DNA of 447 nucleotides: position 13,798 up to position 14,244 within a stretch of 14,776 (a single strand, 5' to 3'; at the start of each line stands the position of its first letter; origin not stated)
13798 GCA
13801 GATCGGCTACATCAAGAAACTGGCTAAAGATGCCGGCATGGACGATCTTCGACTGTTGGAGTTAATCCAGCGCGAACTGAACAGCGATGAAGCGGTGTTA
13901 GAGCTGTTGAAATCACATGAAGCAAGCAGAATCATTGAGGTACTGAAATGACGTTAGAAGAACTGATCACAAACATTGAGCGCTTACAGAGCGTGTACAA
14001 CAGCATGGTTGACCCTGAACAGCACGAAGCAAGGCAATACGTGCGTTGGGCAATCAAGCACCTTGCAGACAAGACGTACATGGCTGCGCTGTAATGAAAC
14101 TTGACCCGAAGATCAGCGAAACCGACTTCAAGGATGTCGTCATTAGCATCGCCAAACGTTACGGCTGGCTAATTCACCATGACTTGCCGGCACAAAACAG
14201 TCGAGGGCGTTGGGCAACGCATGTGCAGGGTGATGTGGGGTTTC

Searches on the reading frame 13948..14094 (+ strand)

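Call 3: search_protein_families(library=pfam, proteins=[window:13948-14094:+], max_evalue=0.1)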
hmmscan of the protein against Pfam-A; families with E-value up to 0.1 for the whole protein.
window:13948-14094:+ (48 aa): 0 families

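Call 4: search_protein_families(library=phrogs, proteins=[window:13948-14094:+], max_evalue=0.01)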
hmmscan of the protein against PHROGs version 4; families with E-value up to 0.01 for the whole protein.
window:13948-14094:+ (48 aa): 0 families

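Call 55: search_protein_families(library=pfam, proteins=[window:13948-14094:+], max_evalue=5)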
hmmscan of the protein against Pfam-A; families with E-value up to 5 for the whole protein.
window:13948-14094:+ (48 aa): 0 families

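Call 56: search_protein_families(library=ncbifam, proteins=[window:13948-14094:+], max_evalue=1)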
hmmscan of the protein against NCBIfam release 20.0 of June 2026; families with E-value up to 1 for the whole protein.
window:13948-14094:+ (48 aa): 0 families

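Call 103: search_protein_families(library=phrogs, proteins=[window:13948-14094:+], max_evalue=1)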
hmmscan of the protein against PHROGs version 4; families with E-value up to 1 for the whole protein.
window:13948-14094:+ (48 aa): 2 families
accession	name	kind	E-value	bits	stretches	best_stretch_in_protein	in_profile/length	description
phrog_26639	-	unknown function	0.029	15.4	1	4-37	128-157/180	-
phrog_29949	-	unknown function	0.069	14.1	1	35-47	17-29/39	-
